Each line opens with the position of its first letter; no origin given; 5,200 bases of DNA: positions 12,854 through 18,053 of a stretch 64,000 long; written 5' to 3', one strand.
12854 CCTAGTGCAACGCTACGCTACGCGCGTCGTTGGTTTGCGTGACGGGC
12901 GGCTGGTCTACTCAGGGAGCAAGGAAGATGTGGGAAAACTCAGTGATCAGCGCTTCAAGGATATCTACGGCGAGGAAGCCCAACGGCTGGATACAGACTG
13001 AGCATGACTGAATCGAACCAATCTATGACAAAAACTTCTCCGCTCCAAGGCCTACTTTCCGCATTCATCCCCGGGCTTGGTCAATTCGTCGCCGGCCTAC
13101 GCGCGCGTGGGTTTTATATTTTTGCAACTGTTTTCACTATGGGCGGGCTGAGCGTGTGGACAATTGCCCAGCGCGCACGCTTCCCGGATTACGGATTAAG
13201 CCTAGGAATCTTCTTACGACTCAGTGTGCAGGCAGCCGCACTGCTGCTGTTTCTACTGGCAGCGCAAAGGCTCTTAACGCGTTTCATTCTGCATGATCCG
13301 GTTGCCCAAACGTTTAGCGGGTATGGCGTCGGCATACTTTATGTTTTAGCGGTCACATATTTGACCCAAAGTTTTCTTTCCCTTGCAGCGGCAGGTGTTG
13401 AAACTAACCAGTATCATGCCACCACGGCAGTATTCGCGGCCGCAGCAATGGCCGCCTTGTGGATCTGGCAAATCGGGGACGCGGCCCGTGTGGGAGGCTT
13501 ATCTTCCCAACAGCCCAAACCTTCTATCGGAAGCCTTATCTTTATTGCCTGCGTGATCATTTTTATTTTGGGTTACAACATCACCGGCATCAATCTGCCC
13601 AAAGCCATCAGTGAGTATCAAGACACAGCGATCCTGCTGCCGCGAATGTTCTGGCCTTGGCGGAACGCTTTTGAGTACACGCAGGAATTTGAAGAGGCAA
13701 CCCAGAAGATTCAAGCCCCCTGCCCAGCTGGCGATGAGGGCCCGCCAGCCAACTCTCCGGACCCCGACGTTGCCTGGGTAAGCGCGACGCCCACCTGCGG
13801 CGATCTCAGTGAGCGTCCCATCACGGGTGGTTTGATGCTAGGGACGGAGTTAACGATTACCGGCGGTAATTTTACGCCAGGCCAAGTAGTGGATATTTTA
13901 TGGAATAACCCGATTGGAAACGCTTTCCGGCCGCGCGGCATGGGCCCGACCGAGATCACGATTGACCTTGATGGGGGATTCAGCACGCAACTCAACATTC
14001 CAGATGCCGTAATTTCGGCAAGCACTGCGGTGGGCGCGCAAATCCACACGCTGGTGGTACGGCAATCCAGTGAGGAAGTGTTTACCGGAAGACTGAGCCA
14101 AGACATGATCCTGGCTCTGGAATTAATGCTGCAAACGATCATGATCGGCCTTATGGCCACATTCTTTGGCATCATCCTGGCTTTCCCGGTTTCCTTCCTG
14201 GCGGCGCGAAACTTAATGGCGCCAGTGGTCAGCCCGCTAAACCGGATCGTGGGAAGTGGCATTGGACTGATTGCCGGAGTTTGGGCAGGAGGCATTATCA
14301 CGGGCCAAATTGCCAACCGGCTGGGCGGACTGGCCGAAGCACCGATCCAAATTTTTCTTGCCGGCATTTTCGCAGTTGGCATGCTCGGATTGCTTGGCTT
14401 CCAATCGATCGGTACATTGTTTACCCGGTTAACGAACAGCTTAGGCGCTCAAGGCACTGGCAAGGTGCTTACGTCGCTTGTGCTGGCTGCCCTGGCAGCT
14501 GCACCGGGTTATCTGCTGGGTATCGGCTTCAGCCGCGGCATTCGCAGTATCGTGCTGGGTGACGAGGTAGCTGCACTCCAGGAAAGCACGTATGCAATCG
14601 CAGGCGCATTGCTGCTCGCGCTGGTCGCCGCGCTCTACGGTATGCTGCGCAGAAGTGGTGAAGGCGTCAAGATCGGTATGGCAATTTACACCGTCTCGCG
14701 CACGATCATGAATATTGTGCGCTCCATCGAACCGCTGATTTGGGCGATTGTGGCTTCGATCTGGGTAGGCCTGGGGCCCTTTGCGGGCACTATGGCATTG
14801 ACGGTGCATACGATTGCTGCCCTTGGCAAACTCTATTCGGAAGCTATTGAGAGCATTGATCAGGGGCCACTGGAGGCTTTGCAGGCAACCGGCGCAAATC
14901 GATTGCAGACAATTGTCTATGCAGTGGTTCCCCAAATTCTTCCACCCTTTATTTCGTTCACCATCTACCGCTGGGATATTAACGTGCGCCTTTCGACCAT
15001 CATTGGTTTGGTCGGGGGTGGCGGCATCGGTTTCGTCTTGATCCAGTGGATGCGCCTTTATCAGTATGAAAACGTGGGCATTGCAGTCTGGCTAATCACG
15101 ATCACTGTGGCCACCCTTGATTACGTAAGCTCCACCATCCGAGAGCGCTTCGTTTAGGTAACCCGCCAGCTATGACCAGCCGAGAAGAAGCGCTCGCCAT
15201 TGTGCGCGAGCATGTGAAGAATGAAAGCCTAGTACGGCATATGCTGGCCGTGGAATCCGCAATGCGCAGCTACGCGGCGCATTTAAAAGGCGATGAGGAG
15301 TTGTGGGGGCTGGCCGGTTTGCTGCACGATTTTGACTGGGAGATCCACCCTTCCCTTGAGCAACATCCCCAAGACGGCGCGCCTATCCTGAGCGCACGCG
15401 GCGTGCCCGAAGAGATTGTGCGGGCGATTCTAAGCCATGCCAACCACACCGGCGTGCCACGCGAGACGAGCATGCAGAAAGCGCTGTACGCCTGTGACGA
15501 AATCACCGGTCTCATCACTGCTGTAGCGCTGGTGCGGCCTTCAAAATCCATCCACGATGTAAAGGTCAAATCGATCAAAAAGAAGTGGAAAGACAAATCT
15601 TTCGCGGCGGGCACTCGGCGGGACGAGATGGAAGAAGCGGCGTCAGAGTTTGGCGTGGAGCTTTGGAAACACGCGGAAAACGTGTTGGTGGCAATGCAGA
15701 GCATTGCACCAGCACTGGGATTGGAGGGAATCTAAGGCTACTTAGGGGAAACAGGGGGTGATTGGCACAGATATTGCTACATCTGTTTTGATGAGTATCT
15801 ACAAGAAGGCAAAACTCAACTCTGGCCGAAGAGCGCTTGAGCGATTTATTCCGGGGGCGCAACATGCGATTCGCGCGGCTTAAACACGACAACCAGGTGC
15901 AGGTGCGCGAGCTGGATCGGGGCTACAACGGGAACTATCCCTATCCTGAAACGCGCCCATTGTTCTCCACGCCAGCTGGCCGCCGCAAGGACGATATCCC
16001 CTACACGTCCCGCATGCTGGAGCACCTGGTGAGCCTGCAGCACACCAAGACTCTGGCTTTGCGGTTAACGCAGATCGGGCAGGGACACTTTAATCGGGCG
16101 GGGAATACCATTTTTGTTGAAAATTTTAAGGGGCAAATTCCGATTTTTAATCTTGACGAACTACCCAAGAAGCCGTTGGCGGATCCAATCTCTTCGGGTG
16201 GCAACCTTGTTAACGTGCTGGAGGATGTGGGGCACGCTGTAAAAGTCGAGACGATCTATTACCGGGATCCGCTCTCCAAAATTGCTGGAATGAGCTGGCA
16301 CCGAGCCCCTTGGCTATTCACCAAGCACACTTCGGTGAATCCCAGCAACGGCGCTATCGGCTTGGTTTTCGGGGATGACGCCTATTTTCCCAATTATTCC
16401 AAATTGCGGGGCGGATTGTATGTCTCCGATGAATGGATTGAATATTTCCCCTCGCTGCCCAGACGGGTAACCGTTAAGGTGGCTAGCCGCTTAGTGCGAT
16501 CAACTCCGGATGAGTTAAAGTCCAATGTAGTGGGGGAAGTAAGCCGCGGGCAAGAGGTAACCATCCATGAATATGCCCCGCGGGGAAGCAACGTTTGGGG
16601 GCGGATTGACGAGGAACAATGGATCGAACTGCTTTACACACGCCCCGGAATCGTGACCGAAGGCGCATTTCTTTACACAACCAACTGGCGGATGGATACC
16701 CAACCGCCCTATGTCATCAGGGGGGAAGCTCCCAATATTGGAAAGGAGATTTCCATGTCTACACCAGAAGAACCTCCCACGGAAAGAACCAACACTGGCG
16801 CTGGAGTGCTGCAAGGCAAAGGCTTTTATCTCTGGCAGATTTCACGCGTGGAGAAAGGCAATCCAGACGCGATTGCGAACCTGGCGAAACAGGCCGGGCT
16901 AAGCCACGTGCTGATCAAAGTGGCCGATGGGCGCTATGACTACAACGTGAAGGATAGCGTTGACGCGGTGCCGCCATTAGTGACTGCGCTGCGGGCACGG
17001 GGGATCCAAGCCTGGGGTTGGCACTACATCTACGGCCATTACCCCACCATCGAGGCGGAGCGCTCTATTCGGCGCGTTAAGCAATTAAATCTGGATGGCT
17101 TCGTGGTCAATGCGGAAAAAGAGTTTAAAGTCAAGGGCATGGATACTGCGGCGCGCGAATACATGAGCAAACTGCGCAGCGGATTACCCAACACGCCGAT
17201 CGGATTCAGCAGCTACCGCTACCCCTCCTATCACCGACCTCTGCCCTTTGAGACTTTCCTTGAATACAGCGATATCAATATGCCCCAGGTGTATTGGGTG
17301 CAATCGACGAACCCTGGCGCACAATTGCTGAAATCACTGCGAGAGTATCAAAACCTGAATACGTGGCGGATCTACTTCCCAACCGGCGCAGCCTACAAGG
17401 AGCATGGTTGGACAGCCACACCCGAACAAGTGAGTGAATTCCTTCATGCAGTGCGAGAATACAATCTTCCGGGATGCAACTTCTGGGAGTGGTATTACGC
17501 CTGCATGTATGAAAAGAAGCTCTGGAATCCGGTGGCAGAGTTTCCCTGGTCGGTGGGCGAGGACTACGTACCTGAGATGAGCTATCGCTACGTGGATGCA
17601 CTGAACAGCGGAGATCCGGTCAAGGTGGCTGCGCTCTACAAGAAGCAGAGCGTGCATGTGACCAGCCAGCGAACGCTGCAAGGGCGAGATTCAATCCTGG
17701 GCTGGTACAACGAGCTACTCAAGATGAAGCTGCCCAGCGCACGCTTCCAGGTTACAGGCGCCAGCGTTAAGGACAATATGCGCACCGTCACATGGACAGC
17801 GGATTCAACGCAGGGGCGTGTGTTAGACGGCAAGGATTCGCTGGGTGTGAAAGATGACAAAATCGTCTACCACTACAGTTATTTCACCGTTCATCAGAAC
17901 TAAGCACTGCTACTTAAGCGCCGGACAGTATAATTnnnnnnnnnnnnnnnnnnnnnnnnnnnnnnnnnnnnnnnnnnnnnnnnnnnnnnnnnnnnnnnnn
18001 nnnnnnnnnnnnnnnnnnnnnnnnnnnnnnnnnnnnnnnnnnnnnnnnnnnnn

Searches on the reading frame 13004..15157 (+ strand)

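Call 55: search_protein_families(library=pfam, proteins=[window:13004-15157:+], max_evalue=0.00001)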
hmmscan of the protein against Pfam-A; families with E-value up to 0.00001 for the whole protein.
window:13004-15157:+ (717 aa): 1 family
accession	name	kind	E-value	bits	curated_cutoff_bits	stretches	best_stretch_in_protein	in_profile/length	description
PF00528.27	BPD_transp_1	-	5.7e-15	56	26.4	1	556-714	11-176/184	Binding-protein-dependent transport system inner membrane component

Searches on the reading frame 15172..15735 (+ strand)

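Call 55: search_protein_families(library=pfam, proteins=[window:15172-15735:+], max_evalue=0.00001)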
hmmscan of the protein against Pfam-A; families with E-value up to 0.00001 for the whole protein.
window:15172-15735:+ (187 aa): 1 family
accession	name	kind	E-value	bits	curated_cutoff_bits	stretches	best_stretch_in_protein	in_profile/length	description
PF01966.28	HD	-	4.2e-09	37.1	22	1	22-94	3-90/116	HD domain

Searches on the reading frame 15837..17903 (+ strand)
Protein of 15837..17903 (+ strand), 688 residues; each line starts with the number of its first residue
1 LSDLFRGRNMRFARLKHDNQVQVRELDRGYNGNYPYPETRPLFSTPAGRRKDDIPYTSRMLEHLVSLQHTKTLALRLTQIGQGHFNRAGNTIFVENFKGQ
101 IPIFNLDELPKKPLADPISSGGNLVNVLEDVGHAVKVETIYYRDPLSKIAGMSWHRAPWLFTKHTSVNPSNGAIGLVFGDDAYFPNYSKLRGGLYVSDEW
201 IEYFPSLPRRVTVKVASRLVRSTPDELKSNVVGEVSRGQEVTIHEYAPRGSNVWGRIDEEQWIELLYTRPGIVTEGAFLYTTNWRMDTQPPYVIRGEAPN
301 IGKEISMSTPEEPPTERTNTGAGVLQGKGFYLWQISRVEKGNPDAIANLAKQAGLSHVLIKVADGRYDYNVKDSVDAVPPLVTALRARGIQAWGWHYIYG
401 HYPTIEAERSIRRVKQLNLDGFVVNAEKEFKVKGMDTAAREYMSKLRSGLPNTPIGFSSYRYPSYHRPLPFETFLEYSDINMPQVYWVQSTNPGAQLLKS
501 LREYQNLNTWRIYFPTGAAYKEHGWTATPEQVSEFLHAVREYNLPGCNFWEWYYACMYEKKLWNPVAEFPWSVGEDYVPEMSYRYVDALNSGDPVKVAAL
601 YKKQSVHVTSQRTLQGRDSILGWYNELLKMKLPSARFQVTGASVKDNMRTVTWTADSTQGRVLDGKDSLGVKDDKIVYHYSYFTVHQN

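Call 5: search_protein_families(library=pfam, proteins=[window:15837-17903:+], max_evalue=0.01)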
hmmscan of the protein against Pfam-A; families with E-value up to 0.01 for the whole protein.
window:15837-17903:+ (688 aa): 1 family
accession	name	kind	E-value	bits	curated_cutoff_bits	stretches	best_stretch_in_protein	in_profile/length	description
PF12680.13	SnoaL_2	-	9.5e-10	39.4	27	1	584-679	3-102/102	SnoaL-like domain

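Call 93: search_protein_families(library=ncbifam, proteins=[window:15837-17903:+], max_evalue=1e-8)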
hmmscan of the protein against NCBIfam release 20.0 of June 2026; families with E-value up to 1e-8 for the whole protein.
window:15837-17903:+ (688 aa): 0 families
